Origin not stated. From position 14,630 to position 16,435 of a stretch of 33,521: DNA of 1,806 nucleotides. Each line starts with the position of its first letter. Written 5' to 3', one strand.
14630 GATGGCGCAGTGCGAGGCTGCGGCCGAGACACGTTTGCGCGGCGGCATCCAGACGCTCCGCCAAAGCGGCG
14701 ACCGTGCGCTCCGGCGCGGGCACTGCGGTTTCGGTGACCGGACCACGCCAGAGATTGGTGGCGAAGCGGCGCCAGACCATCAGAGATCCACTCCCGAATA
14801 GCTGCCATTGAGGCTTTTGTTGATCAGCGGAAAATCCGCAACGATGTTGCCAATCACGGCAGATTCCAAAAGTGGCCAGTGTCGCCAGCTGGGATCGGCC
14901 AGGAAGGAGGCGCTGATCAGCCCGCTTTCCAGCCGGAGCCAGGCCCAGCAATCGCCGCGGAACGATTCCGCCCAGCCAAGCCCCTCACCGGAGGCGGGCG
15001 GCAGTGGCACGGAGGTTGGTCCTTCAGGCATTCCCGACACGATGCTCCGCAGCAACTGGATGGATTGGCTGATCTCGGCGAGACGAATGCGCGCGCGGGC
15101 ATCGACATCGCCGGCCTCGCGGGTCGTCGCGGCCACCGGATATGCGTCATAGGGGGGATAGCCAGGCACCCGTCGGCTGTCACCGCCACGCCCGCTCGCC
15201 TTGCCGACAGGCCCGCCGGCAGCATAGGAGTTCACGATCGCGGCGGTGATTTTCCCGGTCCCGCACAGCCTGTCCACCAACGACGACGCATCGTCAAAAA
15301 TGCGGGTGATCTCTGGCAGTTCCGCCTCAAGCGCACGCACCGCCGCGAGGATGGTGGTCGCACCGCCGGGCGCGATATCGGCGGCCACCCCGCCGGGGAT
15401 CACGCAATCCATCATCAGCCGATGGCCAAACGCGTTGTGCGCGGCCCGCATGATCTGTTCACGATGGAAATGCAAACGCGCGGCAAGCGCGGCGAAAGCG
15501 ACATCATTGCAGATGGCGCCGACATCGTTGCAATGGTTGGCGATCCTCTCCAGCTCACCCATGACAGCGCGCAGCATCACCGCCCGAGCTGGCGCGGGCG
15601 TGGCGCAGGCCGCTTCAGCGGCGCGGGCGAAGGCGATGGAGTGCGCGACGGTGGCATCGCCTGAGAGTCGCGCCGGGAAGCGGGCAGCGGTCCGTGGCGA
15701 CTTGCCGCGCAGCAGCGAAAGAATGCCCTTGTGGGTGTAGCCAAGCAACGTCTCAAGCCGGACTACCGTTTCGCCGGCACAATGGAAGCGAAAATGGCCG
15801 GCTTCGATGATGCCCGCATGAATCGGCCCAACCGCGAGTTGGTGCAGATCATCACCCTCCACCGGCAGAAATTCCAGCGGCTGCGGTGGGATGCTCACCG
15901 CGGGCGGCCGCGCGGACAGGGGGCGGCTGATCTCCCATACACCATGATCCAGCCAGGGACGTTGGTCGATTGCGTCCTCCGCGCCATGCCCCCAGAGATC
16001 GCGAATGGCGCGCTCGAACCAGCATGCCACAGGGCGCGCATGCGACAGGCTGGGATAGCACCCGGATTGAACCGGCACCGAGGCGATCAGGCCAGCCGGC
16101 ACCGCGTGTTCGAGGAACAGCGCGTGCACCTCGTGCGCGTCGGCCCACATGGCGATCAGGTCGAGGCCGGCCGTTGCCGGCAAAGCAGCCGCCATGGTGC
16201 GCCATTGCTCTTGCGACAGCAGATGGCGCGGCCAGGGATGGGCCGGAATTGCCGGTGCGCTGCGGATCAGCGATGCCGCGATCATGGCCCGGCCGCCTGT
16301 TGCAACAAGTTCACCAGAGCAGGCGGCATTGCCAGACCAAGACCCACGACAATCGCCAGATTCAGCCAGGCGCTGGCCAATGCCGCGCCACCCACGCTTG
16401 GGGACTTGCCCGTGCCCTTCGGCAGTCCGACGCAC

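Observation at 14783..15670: All four NiFe-ligating cysteines of the catalytic-subunit homologue are substituted, in an otherwise well-conserved protein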

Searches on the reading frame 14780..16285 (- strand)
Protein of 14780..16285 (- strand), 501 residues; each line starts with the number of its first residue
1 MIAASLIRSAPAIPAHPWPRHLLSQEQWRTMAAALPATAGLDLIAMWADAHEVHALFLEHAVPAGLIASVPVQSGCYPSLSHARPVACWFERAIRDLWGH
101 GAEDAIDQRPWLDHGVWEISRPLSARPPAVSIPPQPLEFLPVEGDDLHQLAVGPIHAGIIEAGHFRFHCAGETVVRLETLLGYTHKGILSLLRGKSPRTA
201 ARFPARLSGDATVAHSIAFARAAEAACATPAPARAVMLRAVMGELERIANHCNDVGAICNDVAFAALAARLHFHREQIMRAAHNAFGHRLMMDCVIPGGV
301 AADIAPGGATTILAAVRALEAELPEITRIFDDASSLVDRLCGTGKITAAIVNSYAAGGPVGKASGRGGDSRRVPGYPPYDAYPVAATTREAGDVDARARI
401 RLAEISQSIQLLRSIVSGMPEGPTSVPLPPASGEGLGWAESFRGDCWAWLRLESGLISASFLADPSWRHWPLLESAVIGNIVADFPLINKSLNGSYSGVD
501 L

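Call 6: search_protein_families(library=pfam, proteins=[window:14780-16285:-])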
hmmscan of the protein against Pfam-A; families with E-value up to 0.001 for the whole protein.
window:14780-16285:- (501 aa): 2 families
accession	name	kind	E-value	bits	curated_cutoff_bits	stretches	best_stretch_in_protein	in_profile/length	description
PF00346.24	Complex1_49kDa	-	8.4e-30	104.2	24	1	273-426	13-166/271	Respiratory-chain NADH dehydrogenase, 49 Kd subunit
PF00374.24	NiFeSe_Hases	-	1.2e-05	24.9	25.8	1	187-251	2-66/508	Nickel-dependent hydrogenase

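Call 7: search_solved_structures(query=window:14780-16285:-, max_evalue=0.001, show_alignments=4)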
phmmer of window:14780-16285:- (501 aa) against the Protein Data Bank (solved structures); distinct sequences matched with E-value up to 0.001: 91 (the best 60 are shown).
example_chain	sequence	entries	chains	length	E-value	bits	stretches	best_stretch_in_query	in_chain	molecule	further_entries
7z0s_E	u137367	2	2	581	5.6e-41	144.1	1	72-500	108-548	Formate hydrogenlyase subunit 5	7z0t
6cfw_L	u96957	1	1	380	4.1e-29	105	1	150-487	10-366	Membrane-bound hydrogenase subunit alpha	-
6hum_H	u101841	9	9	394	1.1e-24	90.3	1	152-424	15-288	NAD(P)H-quinone oxidoreductase subunit H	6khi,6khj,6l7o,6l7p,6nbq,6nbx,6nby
7wfg_H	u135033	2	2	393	2.6e-23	85.8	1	141-424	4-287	NAD(P)H-quinone oxidoreductase subunit H, chloroplastic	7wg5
7q5y_B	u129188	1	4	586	3.7e-23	85.3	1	151-427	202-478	NADH-quinone oxidoreductase subunit C/D 2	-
9iho_D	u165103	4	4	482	3.9e-21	78.6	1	151-426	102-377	NUCM (49 kDa) subunit of mitochondrial NADH:ubiquinone oxidoreductase (Complex I)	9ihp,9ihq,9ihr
2fug_4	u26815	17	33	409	2.4e-20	76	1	140-430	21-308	NADH-quinone oxidoreductase chain 4 | NADH-QUINONE OXIDOREDUCTASE SUBUNIT 4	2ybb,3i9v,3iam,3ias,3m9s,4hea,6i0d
6h8k_C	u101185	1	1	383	1.6e-19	73.3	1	153-426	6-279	NUCM protein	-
7eu3_H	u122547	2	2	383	1.8e-19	73.1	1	153-424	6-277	NAD(P)H-quinone oxidoreductase subunit H, chloroplastic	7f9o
9grx_H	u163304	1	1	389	2.3e-19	72.8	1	146-424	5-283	NAD(P)H-quinone oxidoreductase subunit H, chloroplastic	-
6gcs_C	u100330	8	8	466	2.3e-19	72.8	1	153-426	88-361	49-KDA PROTEIN (NUCM) | Subunit NUCM of NADH:Ubiquinone Oxidoreductase (Complex I) | NUCM protein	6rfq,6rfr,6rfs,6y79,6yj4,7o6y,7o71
7b0n_D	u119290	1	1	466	6e-19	71.4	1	153-426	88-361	NUCM protein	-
7zm7_C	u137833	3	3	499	7e-19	71.2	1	151-424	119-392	NADH-ubiquinone oxidoreductase 49 kDa subunit-like protein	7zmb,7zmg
8ba0_D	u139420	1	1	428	2.2e-18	69.5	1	131-424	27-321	Complex I-49kD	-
8b9z_D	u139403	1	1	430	2.3e-18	69.5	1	131-424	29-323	Complex I-49kD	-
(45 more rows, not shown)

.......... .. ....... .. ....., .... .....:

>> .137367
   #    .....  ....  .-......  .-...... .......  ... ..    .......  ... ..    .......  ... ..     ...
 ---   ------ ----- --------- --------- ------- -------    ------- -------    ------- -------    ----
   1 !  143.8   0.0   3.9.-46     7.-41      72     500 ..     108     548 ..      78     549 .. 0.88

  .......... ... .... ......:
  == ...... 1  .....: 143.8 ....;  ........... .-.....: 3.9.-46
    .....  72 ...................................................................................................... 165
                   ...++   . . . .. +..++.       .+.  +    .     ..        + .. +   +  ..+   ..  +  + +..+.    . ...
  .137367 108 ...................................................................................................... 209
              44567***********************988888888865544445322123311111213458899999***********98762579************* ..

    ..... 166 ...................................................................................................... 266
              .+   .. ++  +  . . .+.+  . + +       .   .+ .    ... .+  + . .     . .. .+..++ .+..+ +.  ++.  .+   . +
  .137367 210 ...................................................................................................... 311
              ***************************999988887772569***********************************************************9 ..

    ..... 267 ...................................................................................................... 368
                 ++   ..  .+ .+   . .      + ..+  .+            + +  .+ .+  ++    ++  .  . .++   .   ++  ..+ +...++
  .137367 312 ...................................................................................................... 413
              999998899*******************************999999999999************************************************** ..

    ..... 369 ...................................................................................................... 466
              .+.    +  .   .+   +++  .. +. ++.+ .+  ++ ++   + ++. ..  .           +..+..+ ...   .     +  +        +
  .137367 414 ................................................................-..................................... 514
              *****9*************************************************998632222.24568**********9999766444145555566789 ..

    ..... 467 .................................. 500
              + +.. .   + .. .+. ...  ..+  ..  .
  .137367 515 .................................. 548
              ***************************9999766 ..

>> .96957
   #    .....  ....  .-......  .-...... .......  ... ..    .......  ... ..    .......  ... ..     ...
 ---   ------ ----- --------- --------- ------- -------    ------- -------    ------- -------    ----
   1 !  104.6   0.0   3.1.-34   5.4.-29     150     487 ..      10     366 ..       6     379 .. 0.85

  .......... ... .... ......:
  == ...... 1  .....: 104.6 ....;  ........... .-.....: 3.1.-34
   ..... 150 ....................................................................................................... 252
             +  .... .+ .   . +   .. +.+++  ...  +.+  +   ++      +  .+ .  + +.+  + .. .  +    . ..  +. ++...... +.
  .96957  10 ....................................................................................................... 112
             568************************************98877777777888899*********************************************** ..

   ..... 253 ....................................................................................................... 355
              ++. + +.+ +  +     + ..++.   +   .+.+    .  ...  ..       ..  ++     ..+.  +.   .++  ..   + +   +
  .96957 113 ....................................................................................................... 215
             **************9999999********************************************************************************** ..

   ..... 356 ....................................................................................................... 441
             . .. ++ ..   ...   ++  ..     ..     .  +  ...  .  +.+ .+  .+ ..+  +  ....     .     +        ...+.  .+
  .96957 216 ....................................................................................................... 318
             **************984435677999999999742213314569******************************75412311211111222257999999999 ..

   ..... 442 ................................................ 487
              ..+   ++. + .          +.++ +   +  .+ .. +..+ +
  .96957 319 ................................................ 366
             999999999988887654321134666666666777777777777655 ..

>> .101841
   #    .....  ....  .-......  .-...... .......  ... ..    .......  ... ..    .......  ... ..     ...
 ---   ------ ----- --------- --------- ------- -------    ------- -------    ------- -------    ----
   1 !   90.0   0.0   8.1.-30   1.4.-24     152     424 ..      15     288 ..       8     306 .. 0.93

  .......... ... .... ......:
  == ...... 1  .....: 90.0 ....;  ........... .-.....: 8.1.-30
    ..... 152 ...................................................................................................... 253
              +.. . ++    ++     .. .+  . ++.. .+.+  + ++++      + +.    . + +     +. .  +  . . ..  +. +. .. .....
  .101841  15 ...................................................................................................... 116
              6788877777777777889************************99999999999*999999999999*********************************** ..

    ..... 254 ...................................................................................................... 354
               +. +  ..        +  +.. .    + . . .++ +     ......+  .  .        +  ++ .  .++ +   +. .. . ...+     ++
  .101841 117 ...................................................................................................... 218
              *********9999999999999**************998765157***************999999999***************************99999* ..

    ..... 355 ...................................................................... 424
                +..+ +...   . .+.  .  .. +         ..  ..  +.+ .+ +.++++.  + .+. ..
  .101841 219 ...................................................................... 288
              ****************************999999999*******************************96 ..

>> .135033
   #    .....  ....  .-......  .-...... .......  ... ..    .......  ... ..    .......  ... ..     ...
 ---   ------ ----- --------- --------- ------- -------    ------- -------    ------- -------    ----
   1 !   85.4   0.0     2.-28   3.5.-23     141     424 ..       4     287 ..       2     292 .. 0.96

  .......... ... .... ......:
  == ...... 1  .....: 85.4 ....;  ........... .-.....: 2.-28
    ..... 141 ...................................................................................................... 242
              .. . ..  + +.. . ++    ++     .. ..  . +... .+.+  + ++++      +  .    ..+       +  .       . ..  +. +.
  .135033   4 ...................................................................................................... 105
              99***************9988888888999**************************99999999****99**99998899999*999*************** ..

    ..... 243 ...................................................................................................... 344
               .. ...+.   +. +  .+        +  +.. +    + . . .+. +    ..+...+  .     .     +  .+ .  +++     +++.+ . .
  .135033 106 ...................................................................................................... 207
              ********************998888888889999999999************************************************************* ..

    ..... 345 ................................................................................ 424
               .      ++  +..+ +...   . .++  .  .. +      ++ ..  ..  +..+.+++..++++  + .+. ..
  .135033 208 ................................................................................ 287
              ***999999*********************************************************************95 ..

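Call 10: find_homologous_proteins(query=window:14780-16285:-, max_evalue=1e-10)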
Query window:14780-16285:- (501 aa): 8000 proteins with E <= 1e-10 among 8000 candidates; the best 120 are listed.
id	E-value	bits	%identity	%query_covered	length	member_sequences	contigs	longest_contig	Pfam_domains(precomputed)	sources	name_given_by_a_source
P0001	0.0e+0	1124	99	100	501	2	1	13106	PF00374.25,PF00346.25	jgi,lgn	-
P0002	3.5e-215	734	67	100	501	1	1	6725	PF00374.25,PF00346.25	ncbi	-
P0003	1.2e-211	722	65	100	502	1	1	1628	PF00374.25,PF00329.26,PF00346.25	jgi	jgi:Ni,Fe-hydrogenase III large subunit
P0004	1.1e-208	712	64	98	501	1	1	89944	PF00374.25,PF00346.25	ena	-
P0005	1.2e-203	696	64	100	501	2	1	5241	PF00374.25,PF00346.25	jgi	jgi:Ni,Fe-hydrogenase III large subunit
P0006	1.6e-203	695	64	100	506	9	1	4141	PF00374.25,PF00346.25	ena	-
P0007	4.0e-203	694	64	100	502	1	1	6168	PF00374.25,PF00346.25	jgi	jgi:Ni,Fe-hydrogenase III large subunit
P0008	2.7e-202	691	63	100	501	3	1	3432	PF00374.25,PF00346.25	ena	-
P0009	3.1e-201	688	63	98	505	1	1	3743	PF00374.25,PF00346.25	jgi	jgi:Ni,Fe-hydrogenase III large subunit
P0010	4.3e-201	687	63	100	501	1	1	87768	PF00374.25,PF00346.25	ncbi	-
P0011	8.0e-201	686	62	100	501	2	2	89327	PF00374.25,PF00346.25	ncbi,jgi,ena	jgi:Ni,Fe-hydrogenase III large subunit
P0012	1.0e-200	686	64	100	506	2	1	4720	PF00374.25,PF00346.25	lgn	-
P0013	4.1e-200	684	63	100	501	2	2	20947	PF00374.25,PF00346.25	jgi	jgi:Ni,Fe-hydrogenase III large subunit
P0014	5.2e-200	684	63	100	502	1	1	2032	PF00374.25,PF00346.25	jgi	jgi:Ni,Fe-hydrogenase III large subunit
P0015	2.5e-199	681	63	99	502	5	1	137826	PF00374.25,PF00346.25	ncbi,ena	-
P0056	2.8e-193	661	60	100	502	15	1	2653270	PF00374.25,PF00346.25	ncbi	-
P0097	3.5e-188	645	61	100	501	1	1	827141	PF00374.25,PF00346.25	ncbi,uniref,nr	ncbi:hydrogenase large subunit [Limobrevibacterium gyesilva]|uniref:Nickel-dependent hydrogenase lar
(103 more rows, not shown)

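Call 19: search_protein_families(library=ncbifam, proteins=[window:14780-16285:-], max_evalue=0.001)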
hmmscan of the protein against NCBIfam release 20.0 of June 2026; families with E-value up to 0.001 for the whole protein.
window:14780-16285:- (501 aa): 11 families
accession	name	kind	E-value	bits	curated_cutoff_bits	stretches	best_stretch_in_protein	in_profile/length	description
NF004739.1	PRK06075.1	equivalog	2.5e-44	151.6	360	1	149-425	2-278/384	NADH-quinone oxidoreductase subunit D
TIGR01962.1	NuoD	equivalog_domain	1.2e-32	113.2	459.35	1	150-426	5-281/386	NADH dehydrogenase (quinone) subunit D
NF009808.0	PRK13292.1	equivalog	1.5e-32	112.4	1156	1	61-422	308-682/791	NADH-quinone oxidoreductase subunit B/C/D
NF005649.0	PRK07415.1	equivalog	4.7e-28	98.3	583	1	150-424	13-288/394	NAD(P)H-quinone oxidoreductase subunit H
NF008974.0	PRK12322.1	equivalog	7.4e-28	97.6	522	1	149-426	8-286/366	NADH-quinone oxidoreductase subunit D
NF040602.1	F420_dehyd_FpoD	exception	8.5e-28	97.4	600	1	150-424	10-284/372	F420H2 dehydrogenase subunit FpoD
NF008728.0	PRK11742.1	equivalog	5.9e-22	77.7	840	1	144-424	211-491/598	NADH-quinone oxidoreductase subunit C/D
NF033181.1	NiFeSe_hydrog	equivalog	1.6e-05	24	600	0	174-250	26-102/507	nickel-dependent hydrogenase large subunit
NF045518.1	H2_NiFeSe_large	exception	1.8e-05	23.8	780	1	163-242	14-94/485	NiFeSe hydrogenase large subunit HysA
TIGR03295.1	frhA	equivalog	2.9e-05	23.2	392.5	1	186-252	41-107/412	coenzyme F420 hydrogenase subunit alpha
NF007778.0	PRK10467.1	equivalog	3.6e-05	22.3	969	1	162-251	14-104/567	hydrogenase 2 large subunit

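Call 20: find_encoding_contigs(protein=P0056, flank=10000, max_places=2)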
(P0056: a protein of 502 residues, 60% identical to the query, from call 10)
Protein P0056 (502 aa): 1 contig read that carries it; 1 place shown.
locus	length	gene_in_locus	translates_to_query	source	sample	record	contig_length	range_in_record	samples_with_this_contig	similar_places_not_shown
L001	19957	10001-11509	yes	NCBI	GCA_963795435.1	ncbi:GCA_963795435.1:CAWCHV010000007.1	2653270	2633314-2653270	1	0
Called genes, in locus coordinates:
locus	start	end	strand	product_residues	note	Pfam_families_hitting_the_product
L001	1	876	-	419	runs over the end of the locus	PF00109:ketoacyl-synt, PF00108:Thiolase_N (faint), PF02801:Ketoacyl-synt_C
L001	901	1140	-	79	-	PF14573:PP-binding_2 (weak), PF00550:PP-binding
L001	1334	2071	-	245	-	PF00106:adh_short, PF08659:KR, PF01370:Epimerase (faint), PF13561:adh_short_C2, PF23441:SDR (weak)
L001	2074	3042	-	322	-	PF00698:Acyl_transf_1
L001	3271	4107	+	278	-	PF00248:Aldo_ket_red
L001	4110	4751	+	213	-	PF25087:GMPPB_C (faint), PF00132:Hexapep (weak)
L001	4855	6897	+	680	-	PF00361:Proton_antipo_M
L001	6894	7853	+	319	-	PF00146:NADHdh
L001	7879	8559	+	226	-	-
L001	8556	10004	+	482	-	PF00361:Proton_antipo_M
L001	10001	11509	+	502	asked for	PF00374:NiFeSe_Hases (weak), PF00346:Complex1_49kDa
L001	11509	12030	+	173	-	PF01058:Oxidored_q6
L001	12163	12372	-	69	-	-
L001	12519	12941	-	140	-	PF07370:DUF1489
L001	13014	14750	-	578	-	-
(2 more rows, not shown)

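Call 21: find_encoding_contigs(protein=P0097, flank=10000, max_places=2)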
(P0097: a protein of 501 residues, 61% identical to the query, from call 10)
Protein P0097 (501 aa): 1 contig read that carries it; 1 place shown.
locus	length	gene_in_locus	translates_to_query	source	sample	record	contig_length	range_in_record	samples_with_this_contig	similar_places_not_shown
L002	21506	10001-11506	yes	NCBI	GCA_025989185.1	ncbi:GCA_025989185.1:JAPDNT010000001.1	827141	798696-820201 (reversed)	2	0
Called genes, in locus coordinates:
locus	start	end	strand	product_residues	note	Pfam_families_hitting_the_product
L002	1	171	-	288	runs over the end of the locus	PF00494:SQS_PSY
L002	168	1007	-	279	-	PF00494:SQS_PSY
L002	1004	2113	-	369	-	PF13506:Glyco_transf_21, PF00535:Glycos_transf_2, PF13641:Glyco_tranf_2_3, PF13632:Glyco_trans_2_3 (weak)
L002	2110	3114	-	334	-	PF01073:3Beta_HSD, PF01370:Epimerase, PF02719:Polysacc_synt_2, PF04321:RmlD_sub_bind, PF05368:NmrA, PF13460:NAD_binding_10, PF16363:GDP_Man_Dehyd, PF07993:NAD_binding_4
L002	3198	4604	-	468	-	PF01663:Phosphodiest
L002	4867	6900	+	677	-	PF00361:Proton_antipo_M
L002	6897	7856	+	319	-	PF00146:NADHdh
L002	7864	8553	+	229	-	-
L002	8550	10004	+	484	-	PF00361:Proton_antipo_M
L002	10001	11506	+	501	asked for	PF00374:NiFeSe_Hases (weak), PF00346:Complex1_49kDa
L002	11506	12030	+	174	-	PF01058:Oxidored_q6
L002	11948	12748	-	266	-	PF00528:BPD_transp_1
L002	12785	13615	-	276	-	PF00497:SBP_bac_3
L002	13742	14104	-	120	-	PF04234:CopC (weak)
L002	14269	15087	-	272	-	PF05050:Methyltransf_21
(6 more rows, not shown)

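Call 35: search_protein_representatives(protein=window:14780-16285:-)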
Query: 501 residues. Proteins with E-value up to 0.001 (for the whole library): 5322; up to 1e-10: 2957; up to 1e-30: 756. The best 150 are listed.
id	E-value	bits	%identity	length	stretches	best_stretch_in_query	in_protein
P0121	1.0e-180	618.3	59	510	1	3-501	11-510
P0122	2.7e-154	531.2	53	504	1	3-501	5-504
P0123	1.6e-149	515.4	51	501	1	3-501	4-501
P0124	4.1e-146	504.2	51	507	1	4-501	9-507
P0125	1.2e-143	496.0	54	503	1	1-501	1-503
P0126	1.8e-138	479.0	50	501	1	3-500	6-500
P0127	1.6e-135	469.3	46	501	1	4-501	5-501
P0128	8.6e-127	440.4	50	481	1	2-501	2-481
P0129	3.2e-122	425.4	53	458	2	3-341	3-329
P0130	3.4e-120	418.7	46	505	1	2-501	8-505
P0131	5.7e-114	398.1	50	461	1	43-501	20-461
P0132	1.9e-112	393.1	45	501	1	11-501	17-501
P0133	1.3e-111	390.4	45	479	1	34-501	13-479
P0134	4.5e-107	375.4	47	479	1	2-501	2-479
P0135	1.0e-105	370.9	44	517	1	3-501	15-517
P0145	3.1e-91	323.1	41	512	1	19-501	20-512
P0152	1.1e-85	304.8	40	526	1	68-501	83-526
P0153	1.3e-85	304.6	41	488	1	79-501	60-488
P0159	4.5e-82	292.9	42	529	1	63-500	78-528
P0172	3.2e-76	273.6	37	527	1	67-501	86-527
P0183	5.1e-73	263.1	49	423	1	16-336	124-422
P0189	2.6e-70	254.1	35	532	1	71-499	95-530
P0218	1.2e-64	235.4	34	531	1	40-500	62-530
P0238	1.1e-62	228.9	37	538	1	67-497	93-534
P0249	2.0e-61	224.8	36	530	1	64-501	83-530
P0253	4.7e-61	223.6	34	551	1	63-497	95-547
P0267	7.1e-60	219.7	33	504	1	67-499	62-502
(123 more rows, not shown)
